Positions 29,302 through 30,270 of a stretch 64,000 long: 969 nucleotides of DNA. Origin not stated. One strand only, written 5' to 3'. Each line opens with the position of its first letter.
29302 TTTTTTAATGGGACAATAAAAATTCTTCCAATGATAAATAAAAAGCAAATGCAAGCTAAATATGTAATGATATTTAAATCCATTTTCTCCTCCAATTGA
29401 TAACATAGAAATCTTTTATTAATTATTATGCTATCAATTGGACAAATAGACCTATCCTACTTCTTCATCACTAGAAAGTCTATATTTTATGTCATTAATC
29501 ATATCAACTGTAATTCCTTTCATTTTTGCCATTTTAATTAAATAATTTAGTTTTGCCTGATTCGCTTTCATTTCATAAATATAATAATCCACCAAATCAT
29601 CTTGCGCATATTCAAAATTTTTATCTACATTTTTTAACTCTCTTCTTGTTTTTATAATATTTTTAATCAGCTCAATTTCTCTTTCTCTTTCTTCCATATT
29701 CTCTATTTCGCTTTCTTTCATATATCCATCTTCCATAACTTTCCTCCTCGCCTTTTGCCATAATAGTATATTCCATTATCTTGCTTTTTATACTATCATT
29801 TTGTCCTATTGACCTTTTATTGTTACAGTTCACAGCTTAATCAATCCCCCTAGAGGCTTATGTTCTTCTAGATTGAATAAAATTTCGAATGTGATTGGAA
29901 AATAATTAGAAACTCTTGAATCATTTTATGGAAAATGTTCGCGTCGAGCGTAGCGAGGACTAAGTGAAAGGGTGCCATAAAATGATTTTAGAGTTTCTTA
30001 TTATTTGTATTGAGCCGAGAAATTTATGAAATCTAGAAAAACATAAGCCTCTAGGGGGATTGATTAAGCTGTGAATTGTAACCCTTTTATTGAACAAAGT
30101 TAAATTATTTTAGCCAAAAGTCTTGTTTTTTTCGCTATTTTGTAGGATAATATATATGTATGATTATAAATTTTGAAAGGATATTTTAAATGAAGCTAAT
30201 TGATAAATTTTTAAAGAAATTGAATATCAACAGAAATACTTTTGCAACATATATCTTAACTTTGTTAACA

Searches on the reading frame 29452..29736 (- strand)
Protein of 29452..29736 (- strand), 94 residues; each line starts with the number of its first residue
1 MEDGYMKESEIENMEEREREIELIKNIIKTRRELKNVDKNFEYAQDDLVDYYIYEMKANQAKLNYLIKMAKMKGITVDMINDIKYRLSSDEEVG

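Call 48: find_encoding_contigs(protein=window:29452-29736:-, flank=2500, max_places=10)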
Protein window:29452-29736:- (94 aa): 17 contigs read that carry it; 10 places shown.
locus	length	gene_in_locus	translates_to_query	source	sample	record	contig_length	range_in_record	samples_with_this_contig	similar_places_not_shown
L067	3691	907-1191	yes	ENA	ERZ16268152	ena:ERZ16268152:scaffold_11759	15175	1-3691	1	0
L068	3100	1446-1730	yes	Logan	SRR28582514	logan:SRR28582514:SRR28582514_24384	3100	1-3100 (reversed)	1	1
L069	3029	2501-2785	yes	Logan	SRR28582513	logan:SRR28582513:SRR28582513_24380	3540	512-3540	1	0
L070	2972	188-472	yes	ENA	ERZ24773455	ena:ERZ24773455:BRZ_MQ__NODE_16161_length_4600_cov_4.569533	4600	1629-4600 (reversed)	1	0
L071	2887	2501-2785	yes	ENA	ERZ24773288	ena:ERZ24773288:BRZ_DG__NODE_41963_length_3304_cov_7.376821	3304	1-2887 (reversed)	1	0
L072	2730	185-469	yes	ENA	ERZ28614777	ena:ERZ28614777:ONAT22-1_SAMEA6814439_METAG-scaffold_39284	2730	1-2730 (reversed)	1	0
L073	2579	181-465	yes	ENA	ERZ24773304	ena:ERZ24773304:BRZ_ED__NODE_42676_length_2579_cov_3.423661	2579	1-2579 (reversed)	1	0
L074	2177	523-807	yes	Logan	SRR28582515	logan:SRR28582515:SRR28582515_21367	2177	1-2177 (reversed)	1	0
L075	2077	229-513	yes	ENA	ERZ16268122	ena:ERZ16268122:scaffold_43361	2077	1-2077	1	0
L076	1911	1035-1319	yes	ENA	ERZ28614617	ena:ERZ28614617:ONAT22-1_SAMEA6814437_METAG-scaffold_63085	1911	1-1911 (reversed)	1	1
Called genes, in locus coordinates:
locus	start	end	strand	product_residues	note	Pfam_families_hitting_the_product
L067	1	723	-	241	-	?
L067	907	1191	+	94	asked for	PF10704:DUF2508 (weak)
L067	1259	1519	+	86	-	PF07441:BofA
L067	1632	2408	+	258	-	PF12710:HAD (weak), PF05822:UMPH-1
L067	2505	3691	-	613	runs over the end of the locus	PF13522:GATase_6, PF13537:GATase_7, PF01380:SIS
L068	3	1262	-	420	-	?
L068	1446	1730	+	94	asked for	PF10704:DUF2508 (weak)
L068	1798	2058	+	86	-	PF07441:BofA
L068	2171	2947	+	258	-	PF12710:HAD (weak), PF05822:UMPH-1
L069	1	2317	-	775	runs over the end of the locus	PF12696:TraG-D_C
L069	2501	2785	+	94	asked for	PF10704:DUF2508 (weak)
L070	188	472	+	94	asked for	PF10704:DUF2508 (weak)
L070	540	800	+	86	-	PF07441:BofA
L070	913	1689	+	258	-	PF12710:HAD (weak), PF05822:UMPH-1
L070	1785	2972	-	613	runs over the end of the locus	PF13522:GATase_6, PF13537:GATase_7, PF01380:SIS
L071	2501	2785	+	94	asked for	PF10704:DUF2508 (weak)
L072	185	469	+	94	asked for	PF10704:DUF2508 (weak)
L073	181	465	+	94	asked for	PF10704:DUF2508 (weak)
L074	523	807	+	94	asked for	PF10704:DUF2508 (weak)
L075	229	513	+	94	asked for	PF10704:DUF2508 (weak)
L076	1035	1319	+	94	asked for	PF10704:DUF2508 (weak)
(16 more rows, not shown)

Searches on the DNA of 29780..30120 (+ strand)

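Call 19: search_rna_families(source=window, start=29780, end=30120, threshold=evalue, max_evalue=10, show_alignments=3)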
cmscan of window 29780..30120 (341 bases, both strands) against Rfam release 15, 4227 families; matches with E-value up to 10: 10.
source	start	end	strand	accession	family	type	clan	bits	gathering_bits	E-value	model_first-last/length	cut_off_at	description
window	29832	30072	+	RF04205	MIR2606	Gene; miRNA;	-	51.5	139.7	3e-07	1-165/165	no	MIR2606 microRNA precursor family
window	29839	30065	+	RF04223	MIR2619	Gene; miRNA;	-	33.2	113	3.1e-06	1-202/202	no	MIR2619 microRNA precursor family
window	29899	30003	+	RF04346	Plastid-ccsA-ndhD-1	Cis-reg;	CL00154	24.9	48.5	0.0063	1-57/57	no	Plastid-ccsA-ndhD-1 3UTR RNA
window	29909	29997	+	RF04171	MIR1509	Gene; miRNA;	-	20.2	87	0.18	1-121/121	no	MIR1509 microRNA precursor family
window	29822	30080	+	RF03826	MIR825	Gene; miRNA;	-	19.4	160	0.5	1-146/146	no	MIR825 microRNA precursor family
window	29830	30075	+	RF04150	MIR2655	Gene; miRNA;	-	17.9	122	1.3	1-267/267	no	MIR2655 microRNA precursor family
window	29872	30001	+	RF02319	TtnuHACA12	Gene; snRNA; snoRNA; HACA-box;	-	17.1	80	6.6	1-131/131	no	Tetrahymena snoRNA TtnuHACA12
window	29924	30014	+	RF01810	pntA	Gene; sRNA;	-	15.7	54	8.6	1-62/62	no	pntA sRNA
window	29836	29905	+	RF00778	MIR473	Gene; miRNA;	-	14.8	52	2.1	1-84/84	no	MIR473 microRNA precursor family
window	29820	30083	-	RF00648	MIR396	Gene; miRNA;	-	14.7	80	3.9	1-118/118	no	MIR396 microRNA precursor family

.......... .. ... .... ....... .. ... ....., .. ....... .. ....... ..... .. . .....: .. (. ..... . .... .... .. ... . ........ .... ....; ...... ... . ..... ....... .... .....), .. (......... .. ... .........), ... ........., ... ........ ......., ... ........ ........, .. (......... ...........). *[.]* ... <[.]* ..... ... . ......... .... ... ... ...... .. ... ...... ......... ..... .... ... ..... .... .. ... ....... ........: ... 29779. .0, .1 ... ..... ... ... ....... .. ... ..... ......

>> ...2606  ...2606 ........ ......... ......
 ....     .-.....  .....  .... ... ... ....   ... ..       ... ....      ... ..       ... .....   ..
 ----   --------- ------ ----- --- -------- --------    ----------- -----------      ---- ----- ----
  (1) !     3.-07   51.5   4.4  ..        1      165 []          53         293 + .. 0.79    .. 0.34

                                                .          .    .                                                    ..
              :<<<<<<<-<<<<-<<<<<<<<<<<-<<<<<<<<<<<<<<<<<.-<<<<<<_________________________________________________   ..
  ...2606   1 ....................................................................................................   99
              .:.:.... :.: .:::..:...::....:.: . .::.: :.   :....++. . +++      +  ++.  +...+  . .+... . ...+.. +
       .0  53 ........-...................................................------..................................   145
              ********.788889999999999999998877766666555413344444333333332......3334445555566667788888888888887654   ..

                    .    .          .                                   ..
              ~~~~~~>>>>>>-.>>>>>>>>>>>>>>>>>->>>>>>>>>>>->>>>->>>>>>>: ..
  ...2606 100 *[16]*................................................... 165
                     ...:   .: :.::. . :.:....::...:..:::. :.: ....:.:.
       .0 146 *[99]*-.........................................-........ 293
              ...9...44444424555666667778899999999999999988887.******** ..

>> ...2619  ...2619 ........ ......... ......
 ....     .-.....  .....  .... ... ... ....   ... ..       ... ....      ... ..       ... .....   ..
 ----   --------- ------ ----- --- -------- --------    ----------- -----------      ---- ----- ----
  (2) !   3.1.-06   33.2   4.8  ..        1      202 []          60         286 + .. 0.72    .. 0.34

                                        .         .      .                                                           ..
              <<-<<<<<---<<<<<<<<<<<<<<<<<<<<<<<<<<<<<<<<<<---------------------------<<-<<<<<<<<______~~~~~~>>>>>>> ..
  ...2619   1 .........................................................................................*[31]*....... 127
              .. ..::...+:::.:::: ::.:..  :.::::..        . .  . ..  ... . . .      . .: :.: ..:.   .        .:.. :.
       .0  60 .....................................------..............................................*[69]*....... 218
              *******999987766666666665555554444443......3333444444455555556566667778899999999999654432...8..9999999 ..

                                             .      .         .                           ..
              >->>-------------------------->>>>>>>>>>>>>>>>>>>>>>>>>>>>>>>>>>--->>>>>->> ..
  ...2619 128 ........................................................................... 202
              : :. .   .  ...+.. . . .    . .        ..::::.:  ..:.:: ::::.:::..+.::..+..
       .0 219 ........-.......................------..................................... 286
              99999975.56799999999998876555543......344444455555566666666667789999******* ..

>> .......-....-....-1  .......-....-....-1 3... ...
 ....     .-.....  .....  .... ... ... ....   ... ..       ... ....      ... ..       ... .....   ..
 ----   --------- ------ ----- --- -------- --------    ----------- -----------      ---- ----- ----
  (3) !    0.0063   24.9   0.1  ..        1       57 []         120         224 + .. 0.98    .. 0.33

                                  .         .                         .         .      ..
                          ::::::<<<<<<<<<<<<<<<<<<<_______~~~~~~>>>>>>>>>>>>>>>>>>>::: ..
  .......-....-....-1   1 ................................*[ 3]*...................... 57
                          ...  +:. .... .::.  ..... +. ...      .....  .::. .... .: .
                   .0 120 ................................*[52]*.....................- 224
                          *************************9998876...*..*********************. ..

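Call 25: search_dna_similar(query=window:29822-30082:+, collection=plasmids, mode=distant, max_evalue=0.01)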
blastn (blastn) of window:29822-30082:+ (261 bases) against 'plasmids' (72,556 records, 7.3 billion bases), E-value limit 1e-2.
No match.
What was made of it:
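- Tried and rejected: BLAST of copy B against plasmids (call 25) gave no match.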
